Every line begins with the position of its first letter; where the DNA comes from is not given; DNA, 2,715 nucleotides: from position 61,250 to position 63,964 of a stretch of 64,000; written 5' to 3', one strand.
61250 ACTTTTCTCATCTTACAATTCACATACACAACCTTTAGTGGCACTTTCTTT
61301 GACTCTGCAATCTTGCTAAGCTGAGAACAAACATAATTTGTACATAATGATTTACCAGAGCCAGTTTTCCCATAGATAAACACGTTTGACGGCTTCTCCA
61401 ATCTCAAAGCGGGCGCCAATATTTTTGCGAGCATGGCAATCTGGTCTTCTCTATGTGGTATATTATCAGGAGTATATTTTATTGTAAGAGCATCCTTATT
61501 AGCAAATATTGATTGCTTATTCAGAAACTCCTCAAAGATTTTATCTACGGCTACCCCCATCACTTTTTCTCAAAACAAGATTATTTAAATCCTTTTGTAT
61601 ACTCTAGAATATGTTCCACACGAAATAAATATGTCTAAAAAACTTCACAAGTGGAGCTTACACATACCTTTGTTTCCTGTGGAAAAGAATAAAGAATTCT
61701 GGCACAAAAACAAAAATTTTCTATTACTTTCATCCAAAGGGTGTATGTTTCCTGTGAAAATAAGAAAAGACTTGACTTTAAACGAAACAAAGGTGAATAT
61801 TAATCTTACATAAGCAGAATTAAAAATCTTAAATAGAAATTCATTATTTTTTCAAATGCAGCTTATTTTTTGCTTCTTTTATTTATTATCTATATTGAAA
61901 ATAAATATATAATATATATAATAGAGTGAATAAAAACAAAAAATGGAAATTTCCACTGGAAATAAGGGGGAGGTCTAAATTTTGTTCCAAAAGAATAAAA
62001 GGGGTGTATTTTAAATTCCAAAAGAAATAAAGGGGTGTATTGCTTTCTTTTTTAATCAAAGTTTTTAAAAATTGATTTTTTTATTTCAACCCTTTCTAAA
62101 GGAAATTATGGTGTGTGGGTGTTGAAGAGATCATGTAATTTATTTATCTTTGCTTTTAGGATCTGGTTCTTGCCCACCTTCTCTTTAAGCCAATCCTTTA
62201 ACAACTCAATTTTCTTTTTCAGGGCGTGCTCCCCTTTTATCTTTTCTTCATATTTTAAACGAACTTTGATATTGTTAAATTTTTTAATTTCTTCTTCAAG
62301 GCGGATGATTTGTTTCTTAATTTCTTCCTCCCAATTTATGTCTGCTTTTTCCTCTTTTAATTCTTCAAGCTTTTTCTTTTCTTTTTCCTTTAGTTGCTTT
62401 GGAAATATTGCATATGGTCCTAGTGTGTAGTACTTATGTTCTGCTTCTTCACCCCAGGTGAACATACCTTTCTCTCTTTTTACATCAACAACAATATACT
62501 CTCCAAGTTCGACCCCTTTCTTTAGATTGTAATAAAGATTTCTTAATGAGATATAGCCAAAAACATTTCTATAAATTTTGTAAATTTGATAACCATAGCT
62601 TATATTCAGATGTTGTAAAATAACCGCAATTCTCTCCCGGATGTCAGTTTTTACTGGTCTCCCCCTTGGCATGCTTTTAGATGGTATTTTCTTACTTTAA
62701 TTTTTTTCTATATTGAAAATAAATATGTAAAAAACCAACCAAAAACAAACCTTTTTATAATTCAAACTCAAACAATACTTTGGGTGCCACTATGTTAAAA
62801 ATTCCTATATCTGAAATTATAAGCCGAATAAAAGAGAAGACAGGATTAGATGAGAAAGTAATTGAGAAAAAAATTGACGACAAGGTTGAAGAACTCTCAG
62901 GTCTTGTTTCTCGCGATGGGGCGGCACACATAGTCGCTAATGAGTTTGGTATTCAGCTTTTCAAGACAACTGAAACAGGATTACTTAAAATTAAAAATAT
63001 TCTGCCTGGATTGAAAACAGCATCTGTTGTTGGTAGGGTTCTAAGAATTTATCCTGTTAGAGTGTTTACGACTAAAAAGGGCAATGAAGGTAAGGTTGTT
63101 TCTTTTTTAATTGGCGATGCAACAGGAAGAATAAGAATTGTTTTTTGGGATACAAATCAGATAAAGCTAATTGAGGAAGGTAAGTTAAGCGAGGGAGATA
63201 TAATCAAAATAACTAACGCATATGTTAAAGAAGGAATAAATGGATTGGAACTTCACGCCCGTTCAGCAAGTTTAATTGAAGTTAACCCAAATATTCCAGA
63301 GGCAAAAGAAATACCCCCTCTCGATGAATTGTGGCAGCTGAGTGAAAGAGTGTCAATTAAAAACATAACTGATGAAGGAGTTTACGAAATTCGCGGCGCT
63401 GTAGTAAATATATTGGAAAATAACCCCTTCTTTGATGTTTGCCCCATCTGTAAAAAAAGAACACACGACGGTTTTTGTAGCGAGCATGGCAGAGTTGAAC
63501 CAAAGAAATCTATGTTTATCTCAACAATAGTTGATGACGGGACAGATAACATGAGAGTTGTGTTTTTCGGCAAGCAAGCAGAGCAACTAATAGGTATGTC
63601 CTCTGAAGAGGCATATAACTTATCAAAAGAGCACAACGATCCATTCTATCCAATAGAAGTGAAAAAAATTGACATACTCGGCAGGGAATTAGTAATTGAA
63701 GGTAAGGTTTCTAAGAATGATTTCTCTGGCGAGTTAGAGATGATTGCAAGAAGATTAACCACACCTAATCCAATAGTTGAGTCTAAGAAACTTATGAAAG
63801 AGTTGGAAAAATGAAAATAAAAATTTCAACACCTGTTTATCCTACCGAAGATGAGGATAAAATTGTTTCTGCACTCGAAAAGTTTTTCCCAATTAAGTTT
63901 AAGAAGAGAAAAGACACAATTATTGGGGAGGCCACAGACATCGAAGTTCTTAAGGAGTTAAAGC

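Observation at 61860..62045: Replication origin with three ORB elements and an AT-rich DUE upstream of cdc6-polD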

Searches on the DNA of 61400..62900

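Call 72: search_rna_families(source=window, start=61400, end=62900, threshold=evalue, max_evalue=1)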
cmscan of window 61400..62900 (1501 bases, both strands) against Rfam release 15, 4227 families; matches with E-value up to 1: 0.
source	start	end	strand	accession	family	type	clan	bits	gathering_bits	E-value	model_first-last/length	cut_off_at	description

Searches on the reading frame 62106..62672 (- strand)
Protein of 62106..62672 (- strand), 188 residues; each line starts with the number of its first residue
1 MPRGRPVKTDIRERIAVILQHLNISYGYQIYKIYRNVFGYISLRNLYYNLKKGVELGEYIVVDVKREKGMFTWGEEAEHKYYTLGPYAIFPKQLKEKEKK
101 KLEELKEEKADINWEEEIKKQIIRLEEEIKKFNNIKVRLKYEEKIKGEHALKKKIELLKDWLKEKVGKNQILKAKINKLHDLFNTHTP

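Call 6: search_protein_families(library=pfam, proteins=[window:62106-62672:-])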
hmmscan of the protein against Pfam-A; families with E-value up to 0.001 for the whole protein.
window:62106-62672:- (188 aa): 0 families

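Call 49: find_homologous_proteins(query=window:62106-62672:-, max_evalue=0.001)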
Query window:62106-62672:- (188 aa): 26 proteins with E <= 0.001 among 3851 candidates.
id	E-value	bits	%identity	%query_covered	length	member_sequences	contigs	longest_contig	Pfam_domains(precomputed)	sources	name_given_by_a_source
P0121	2.7e-85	303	73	100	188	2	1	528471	-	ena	-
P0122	1.3e-79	284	71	100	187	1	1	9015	-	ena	-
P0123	1.1e-77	278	69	100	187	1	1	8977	-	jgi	-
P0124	2.2e-74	267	66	100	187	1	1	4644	-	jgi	jgi:hypothetical protein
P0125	7.1e-73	262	65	100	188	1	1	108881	-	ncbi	-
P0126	2.3e-66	241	62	100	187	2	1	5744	-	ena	-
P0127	4.6e-62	227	58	99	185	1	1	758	-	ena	-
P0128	9.9e-62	226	57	100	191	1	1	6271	-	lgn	-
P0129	1.8e-58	215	56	100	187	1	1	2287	-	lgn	-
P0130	2.2e-53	199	52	100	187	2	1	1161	-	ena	-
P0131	1.0e-51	193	54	90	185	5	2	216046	-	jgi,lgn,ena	-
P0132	1.7e-46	176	49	97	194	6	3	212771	-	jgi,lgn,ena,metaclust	metaclust:\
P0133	4.1e-46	175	52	91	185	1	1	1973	-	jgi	jgi:hypothetical protein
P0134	4.2e-21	94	52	45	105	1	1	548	-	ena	-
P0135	2.0e-20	91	53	47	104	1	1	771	-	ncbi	-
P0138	2.8e-19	88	51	45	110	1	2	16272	-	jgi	-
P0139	4.0e-19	87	52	46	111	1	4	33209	-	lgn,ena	-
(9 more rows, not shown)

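Call 50: search_protein_families(library=pfam, proteins=[window:62106-62672:-], max_evalue=10)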
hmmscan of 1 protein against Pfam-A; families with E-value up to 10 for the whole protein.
window:62106-62672:- (188 aa): 2 families
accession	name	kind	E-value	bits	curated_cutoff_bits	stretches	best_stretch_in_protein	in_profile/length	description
PF03137.26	OATP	-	0.23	10.2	25.8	1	84-138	231-288/545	Organic Anion Transporter Polypeptide (OATP) family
PF06102.17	RRP36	-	1.1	9.6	27.1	1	90-180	53-143/165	rRNA biogenesis protein RRP36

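Call 51: find_encoding_contigs(protein=P0131, flank=4000, max_places=2)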
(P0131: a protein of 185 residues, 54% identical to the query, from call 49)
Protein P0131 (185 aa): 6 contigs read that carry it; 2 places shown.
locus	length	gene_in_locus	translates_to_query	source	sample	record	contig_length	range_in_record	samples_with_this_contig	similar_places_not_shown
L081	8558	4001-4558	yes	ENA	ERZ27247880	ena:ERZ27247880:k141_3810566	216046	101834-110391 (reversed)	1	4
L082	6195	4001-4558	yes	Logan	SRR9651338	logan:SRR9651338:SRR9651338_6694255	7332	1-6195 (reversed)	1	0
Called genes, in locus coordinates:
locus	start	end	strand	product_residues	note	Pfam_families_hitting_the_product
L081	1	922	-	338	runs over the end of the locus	PF17244:CDC24_OB3 (weak), PF01336:tRNA_anti-codon, PF08646:Rep_fac-A_C (weak)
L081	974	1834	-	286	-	-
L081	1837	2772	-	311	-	-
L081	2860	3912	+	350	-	-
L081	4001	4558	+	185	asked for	-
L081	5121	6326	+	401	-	PF01637:ATPase_2, PF05621:TniB (weak), PF13191:AAA_16, PF00004:AAA (weak), PF13401:AAA_22, PF22606:Cdc6-ORC-like_ATPase_lid (weak), PF22703:Cdc6_lid, PF09079:WHD_Cdc6, +1 more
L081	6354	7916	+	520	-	PF01336:tRNA_anti-codon (weak), PF00149:Metallophos, PF04042:DNA_pol_E_B (weak)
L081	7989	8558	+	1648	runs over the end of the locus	PF03833:PolC_DP2_N, PF24844:PolC_DP2_central, PF24846:PolC_DP2_cat, PF14890:Intein_splicing (weak), PF14528:LAGLIDADG_3, PF24846:PolC_DP2_cat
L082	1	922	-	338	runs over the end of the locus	PF17244:CDC24_OB3 (weak), PF01336:tRNA_anti-codon, PF08646:Rep_fac-A_C (weak)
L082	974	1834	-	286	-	-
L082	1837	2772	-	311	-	-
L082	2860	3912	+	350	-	-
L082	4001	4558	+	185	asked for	-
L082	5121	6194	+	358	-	?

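Call 52: find_encoding_contigs(protein=P0132, flank=4000, max_places=2)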
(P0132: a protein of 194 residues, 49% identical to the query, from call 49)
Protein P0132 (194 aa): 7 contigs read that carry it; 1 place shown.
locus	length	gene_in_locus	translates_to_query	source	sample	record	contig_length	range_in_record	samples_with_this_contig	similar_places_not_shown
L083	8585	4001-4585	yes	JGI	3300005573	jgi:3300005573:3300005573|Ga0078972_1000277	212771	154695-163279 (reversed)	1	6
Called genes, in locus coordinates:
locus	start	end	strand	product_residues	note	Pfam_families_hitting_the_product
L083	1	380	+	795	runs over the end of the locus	PF00133:tRNA-synt_1, PF09334:tRNA-synt_1g, PF08264:Anticodon_1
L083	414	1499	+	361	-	PF03463:eRF1_1, PF18854:baeRF_family10, PF03464:eRF1_2, PF18859:acVLRF1, PF03465:eRF1_3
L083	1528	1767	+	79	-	PF00808:CBFD_NFYB_HMF, PF15630:CENP-S (weak), PF00125:Histone (weak)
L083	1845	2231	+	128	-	PF21485:IF5A-like_N, PF08207:EFP_N (weak)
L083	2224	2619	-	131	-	PF01877:RNA_binding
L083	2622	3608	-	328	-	PF01336:tRNA_anti-codon, PF08646:Rep_fac-A_C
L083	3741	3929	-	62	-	-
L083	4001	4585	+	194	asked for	-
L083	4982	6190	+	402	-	PF01637:ATPase_2 (weak), PF05621:TniB (weak), PF13191:AAA_16 (weak), PF00270:DEAD (faint), PF00004:AAA, PF13401:AAA_22, PF22703:Cdc6_lid, PF09079:WHD_Cdc6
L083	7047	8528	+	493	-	PF00149:Metallophos, PF04042:DNA_pol_E_B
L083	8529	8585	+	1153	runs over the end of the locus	PF03833:PolC_DP2_N, PF24844:PolC_DP2_central, PF24846:PolC_DP2_cat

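Call 53: find_encoding_contigs(protein=P0139, flank=4000, max_places=2)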
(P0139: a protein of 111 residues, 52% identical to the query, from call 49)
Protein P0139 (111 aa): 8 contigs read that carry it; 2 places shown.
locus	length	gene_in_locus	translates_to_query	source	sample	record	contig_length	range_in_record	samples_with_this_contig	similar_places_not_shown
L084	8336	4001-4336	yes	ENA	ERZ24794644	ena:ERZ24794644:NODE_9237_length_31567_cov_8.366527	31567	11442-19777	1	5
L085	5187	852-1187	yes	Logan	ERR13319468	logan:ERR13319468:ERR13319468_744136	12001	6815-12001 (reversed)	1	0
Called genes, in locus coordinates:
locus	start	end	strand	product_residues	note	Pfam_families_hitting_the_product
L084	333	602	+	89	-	-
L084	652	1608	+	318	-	PF14520:HHH_5, PF00154:RecA_N, PF08423:Rad51, PF06745:ATPase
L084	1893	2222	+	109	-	PF01938:TRAM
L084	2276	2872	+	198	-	PF00300:His_Phos_1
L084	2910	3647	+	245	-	PF14023:Bestrophin-like (weak)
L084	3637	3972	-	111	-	PF04032:Rpr2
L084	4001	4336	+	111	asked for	-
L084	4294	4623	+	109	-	PF01035:DNA_binding_1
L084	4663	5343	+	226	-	PF00970:FAD_binding_6, PF08022:FAD_binding_8 (weak), PF00175:NAD_binding_1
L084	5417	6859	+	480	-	PF02789:Peptidase_M17_N, PF00883:Peptidase_M17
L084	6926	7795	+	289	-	-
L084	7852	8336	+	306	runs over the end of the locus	PF00890:FAD_binding_2 (faint), PF01134:GIDA (faint), PF01266:DAO (faint), PF07992:Pyr_redox_2, PF13738:Pyr_redox_3, PF00070:Pyr_redox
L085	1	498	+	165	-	?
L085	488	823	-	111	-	PF04032:Rpr2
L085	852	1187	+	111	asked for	-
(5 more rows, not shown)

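Call 54: find_encoding_contigs(protein=P0138, flank=4000, max_places=2)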
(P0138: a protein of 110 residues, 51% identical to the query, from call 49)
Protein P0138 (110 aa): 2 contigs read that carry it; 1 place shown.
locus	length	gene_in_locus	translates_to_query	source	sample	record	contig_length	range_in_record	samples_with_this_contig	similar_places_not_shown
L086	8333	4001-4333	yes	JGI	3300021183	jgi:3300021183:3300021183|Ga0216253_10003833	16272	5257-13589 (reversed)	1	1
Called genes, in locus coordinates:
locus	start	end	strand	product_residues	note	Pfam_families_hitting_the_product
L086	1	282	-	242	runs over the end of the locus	PF21003:NucS_N, PF01939:NucS_C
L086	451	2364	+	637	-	PF01326:PPDK_N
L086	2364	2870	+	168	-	-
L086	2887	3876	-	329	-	PF01555:N6_N4_Mtase (faint), PF01170:UPF0020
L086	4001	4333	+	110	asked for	-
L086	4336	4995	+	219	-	PF04893:Yip1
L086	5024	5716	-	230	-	PF00588:SpoU_methylase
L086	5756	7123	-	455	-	PF02163:Peptidase_M50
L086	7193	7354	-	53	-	-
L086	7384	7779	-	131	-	PF21485:IF5A-like_N, PF01287:eIF-5a (weak)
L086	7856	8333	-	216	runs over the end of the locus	PF10263:SprT-like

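Call 59: find_encoding_contigs(protein=P0121, flank=10000, max_places=2)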
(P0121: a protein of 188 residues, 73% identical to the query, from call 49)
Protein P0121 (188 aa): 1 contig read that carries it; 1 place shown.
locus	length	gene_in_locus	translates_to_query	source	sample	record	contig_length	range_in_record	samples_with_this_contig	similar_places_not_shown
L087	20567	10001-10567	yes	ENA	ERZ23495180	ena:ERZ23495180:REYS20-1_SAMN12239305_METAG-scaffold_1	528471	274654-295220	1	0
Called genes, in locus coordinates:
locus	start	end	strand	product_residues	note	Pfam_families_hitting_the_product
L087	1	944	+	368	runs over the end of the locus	PF08665:PglZ (faint), PF01663:Phosphodiest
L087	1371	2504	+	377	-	PF00438:S-AdoMet_synt_N, PF02772:S-AdoMet_synt_M, PF02773:S-AdoMet_synt_C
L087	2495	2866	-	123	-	PF03819:MazG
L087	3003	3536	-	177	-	-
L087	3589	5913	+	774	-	PF00133:tRNA-synt_1, PF09334:tRNA-synt_1g, PF08264:Anticodon_1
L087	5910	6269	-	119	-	-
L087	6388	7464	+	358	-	PF03463:eRF1_1, PF18854:baeRF_family10, PF03464:eRF1_2, PF18859:acVLRF1, PF03465:eRF1_3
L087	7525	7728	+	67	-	PF00808:CBFD_NFYB_HMF, PF07524:Bromo_TP (weak), PF15511:CENP-T_C (weak), PF00125:Histone (weak)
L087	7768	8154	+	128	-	PF08207:EFP_N (weak), PF21485:IF5A-like_N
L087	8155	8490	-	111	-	-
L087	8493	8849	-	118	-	PF01877:RNA_binding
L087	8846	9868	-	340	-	PF01336:tRNA_anti-codon (weak), PF08646:Rep_fac-A_C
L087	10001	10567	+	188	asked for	-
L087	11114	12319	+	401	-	PF01637:ATPase_2, PF05621:TniB (weak), PF13191:AAA_16, PF00004:AAA (weak), PF13401:AAA_22, PF22606:Cdc6-ORC-like_ATPase_lid (weak), PF22703:Cdc6_lid, PF09079:WHD_Cdc6, +1 more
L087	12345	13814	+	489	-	PF01336:tRNA_anti-codon (faint), PF00149:Metallophos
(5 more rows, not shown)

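Call 60: find_encoding_contigs(protein=P0125, flank=10000, max_places=2)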
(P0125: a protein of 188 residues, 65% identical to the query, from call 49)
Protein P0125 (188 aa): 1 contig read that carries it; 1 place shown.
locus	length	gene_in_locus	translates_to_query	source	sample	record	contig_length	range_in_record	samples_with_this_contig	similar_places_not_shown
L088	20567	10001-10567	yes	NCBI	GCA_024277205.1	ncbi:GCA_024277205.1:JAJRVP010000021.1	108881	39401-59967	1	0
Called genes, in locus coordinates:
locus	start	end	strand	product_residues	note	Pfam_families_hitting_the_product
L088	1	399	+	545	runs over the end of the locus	PF00133:tRNA-synt_1, PF09334:tRNA-synt_1g, PF19303:Anticodon_3, PF08264:Anticodon_1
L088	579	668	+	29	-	-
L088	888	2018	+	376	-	PF00438:S-AdoMet_synt_N, PF02772:S-AdoMet_synt_M, PF02773:S-AdoMet_synt_C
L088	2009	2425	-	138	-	PF03819:MazG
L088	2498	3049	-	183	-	-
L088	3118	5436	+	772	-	PF00133:tRNA-synt_1, PF09334:tRNA-synt_1g, PF08264:Anticodon_1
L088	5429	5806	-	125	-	-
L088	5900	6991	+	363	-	PF03463:eRF1_1, PF18854:baeRF_family10, PF03464:eRF1_2, PF18859:acVLRF1, PF03465:eRF1_3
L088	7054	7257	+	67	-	PF00808:CBFD_NFYB_HMF, PF00125:Histone (weak)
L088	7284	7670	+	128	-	PF08207:EFP_N (weak), PF21485:IF5A-like_N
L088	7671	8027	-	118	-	-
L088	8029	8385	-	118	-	PF01877:RNA_binding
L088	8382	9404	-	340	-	PF01336:tRNA_anti-codon, PF08646:Rep_fac-A_C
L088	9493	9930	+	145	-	-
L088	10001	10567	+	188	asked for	-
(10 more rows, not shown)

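Call 79: predict_structure(alignment_id=A5)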
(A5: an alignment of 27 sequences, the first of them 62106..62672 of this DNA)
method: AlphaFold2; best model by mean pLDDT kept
length: 188 residues; sequences in the alignment: 27
mean_pLDDT: 89.0   pTM: 0.77
mean pLDDT of the five models: 89.0, 88.9, 88.4, 87.8, 86.3
residues with pLDDT >= 90: 131; 70-90: 46; 50-70: 7; < 50: 4
segments of 3 or more residues with pLDDT < 50: 1-3
pLDDT, mean of each block of 10 residues (from residue 1): 63 94 93 94 94 92 89 85 92 91 87 90 94 92 91 93 91 94 71
secondary structure, 60 per line:
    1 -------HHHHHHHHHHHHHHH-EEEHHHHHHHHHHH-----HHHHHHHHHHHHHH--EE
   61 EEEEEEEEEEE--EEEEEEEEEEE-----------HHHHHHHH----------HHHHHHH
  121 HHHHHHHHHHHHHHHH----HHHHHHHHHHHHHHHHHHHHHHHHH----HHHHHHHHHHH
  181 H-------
elements in order: H8-22 E24-26 H27-37 H43-56 E59-71 E74-84 H96-103 H114-136 H141-165 H170-181

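Call 81: fold_search(model_id=the predicted structure, library=pdb)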
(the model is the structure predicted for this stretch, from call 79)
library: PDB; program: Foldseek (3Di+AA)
matches with E <= 10: 429; with E <= 0.001: 0
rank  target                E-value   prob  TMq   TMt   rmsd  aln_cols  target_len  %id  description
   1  5x11_D                1.2e-03  0.98  0.29  0.30  15.0       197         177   13  Crystal structure of Bacillus subtilis PadR in complex with operator DNA (released 2017-11-22)
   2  5x11_G                1.3e-03  0.98  0.30  0.32  14.9       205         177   13  Crystal structure of Bacillus subtilis PadR in complex with operator DNA (released 2017-11-22)
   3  5x11_F                1.4e-03  0.96  0.28  0.30  17.2       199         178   14  Crystal structure of Bacillus subtilis PadR in complex with operator DNA (released 2017-11-22)
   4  5x11_E                3.7e-03  0.93  0.29  0.30  15.1       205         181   13  Crystal structure of Bacillus subtilis PadR in complex with operator DNA (released 2017-11-22)
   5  6abt_A                4.4e-03  1.00  0.27  0.48   4.1        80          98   28  Crystal structure of transcription factor from Listeria monocytogenes (released 2019-06-05)
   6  9qbd_B                4.9e-03  1.00  0.28  0.44   7.9       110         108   24  Crystal structure of Brachyspira hampsonii PadR with Leu88 replaced by 3-aminotyrosine (released 2026-03-11)
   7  6jyi_B                4.9e-03  0.82  0.22  0.25  15.3       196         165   16  Crystal structure of the PadR-like transcriptional regulator BC1756 from Bacillus cereus (released 2019-06-26)
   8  5z7b_B                5.8e-03  0.96  0.30  0.29  15.1       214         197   13  Crystal structure of the VanR transcription factor in complex with vanillate (released 2018-08-29)
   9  9qbd_A                1.2e-02  0.99  0.26  0.44   8.1        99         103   23  Crystal structure of Brachyspira hampsonii PadR with Leu88 replaced by 3-aminotyrosine (released 2026-03-11)
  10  5dym                  1.5e-02  1.00  0.29  0.54   4.3        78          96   24  Crystal structure of a PadR family transcription regulator from hypervirulent Clostridium difficile R20291 - CdPadR_0991 (released 2016-10-05)
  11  5x13                  1.6e-02  0.63  0.25  0.27  18.1       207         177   14  Crystal structure of Bacillus subtilis PadR in complex with p-coumaric acid (released 2017-11-22)
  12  6abq_B                1.9e-02  1.00  0.25  0.42   6.1        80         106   29  Crystal structure of transcription factor from Listeria monocytogenes (released 2019-06-05)
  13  9h88_A                2.0e-02  0.98  0.27  0.39   5.3        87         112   23  Crystal structure of LmrR variant V15aY-RNYW with Val15 replaced by 3-aminotyrosine and evolved as Friedel-Crafts alky (released 2025-04-30)
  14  4g6q_B                2.4e-02  0.99  0.31  0.34   9.1       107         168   15  The crystal structure of a functionally unknown protein Kfla_6221 from Kribbella flavida DSM 17836 (released 2012-09-19)
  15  3hhh_B                2.5e-02  1.00  0.28  0.47   4.4        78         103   20  Crystal structure of transcriptional regulator, a member of PadR family, from Enterococcus faecalis V583 (released 2009-06-02)
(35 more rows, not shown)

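Call 84: search_protein_families(library=ncbifam, proteins=[window:62106-62672:-], max_evalue=0.01)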
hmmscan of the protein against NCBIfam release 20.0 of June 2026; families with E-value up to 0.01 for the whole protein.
window:62106-62672:- (188 aa): 0 families

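Call 87: search_protein_representatives(alignment_id=A5)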
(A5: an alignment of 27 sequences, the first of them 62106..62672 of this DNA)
Query: 27 sequences, 183 profile positions. Proteins with E-value up to 0.001 (for the whole library): 180; up to 1e-10: 144; up to 1e-30: 32. The best 150 are listed.
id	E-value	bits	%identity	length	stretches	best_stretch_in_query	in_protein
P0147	1.4e-60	220.7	-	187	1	3-179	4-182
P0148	6.5e-49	182.7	-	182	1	1-179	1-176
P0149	5.2e-48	179.8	-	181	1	3-178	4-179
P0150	2.3e-45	171.1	-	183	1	1-171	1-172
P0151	2.7e-45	170.9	-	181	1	3-181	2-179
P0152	7.2e-43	163.0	-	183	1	2-181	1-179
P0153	1.1e-42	162.5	-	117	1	1-113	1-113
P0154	3.4e-41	157.6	-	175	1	11-182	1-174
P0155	1.1e-40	155.9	-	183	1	2-178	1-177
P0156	1.6e-40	155.4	-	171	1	1-180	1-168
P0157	3.8e-40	154.2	-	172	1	7-181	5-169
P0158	3.0e-38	148.0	-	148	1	1-103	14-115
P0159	2.0e-37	145.3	-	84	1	1-78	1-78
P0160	2.2e-37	145.1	-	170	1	2-141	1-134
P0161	6.9e-37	143.5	-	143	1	2-106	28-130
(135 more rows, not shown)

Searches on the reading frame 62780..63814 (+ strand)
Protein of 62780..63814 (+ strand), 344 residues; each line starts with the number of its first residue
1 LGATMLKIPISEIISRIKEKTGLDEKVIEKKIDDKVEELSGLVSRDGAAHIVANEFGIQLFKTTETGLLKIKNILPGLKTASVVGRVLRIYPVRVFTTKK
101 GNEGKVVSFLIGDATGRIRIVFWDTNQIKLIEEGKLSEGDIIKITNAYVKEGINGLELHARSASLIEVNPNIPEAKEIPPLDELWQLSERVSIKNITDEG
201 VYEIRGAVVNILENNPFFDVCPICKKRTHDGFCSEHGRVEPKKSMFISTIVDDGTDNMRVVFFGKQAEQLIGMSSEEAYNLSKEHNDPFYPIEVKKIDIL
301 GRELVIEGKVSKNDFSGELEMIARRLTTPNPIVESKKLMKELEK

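Call 6: search_protein_families(library=pfam, proteins=[window:62780-63814:+])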
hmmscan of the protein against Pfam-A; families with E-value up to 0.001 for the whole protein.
window:62780-63814:+ (344 aa): 3 families
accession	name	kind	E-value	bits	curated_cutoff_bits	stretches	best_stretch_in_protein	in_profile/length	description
PF01336.31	tRNA_anti-codon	-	1.2e-14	54.4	27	1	82-164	2-73/75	OB-fold nucleic acid binding domain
PF08646.16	Rep_fac-A_C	-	6.3e-07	29.7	28.5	1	203-317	3-123/146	Replication factor-A C terminal domain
PF17244.8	CDC24_OB3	-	0.00014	22.2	25.4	1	82-285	10-208/216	Cell division control protein 24, OB domain 3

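Call 58: find_encoding_contigs(protein=window:62780-63814:+, flank=10000, max_places=3)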
Protein window:62780-63814:+ (344 aa): no gene with exactly this product is on record in the collection.

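Call 84: search_protein_families(library=ncbifam, proteins=[window:62780-63814:+], max_evalue=0.01)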
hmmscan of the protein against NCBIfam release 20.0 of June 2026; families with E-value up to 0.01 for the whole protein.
window:62780-63814:+ (344 aa): 17 families
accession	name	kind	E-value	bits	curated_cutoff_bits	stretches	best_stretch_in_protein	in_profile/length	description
NF006255.0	PRK08402.1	equivalog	4.2e-61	206.8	442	1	11-318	7-326/355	replication factor A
NF009030.0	PRK12366.1-1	equivalog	1.4e-37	129.5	1147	2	12-168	11-170/796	replication factor A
NF005554.0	PRK07218.1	equivalog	8.5e-36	123.9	447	2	66-343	160-422/423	Single-stranded DNA binding protein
NF009031.0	PRK12366.1-2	equivalog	1.6e-35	122.7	767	2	15-184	15-182/647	replication factor A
NF009032.0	PRK12366.1-3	equivalog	2.7e-34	118.5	773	2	13-168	6-158/651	replication factor A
NF009034.0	PRK12366.1-5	equivalog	3e-33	115.1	789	2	21-188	12-177/642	replication factor A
NF012035.0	PRK15491.1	equivalog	5.2e-23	81.9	362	1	23-166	15-153/374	replication factor A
NF011288.0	PRK14699.1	equivalog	2e-19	69.9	544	1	28-213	20-190/484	replication factor A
NF009033.0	PRK12366.1-4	equivalog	2.9e-19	69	701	2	190-304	457-567/578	replication factor A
NF005553.0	PRK07217.1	subfamily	1.7e-18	67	353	1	200-310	170-282/311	replication factor A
NF005551.0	PRK07211.1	equivalog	2.6e-18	66.6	575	1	71-177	164-264/485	single-stranded DNA binding protein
NF005050.0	PRK06461.1-4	equivalog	2.2e-14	53.8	176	1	69-179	6-111/151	single-stranded DNA-binding protein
NF004998.0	PRK06386.1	equivalog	9.4e-13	48.2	556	1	66-330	105-344/358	replication factor A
NF005051.0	PRK06461.1-5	equivalog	2.1e-12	47.3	235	1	70-179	4-108/146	single-stranded DNA-binding protein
NF005049.0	PRK06461.1-3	equivalog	3.9e-10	40.1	188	1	67-150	3-80/144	single-stranded DNA-binding protein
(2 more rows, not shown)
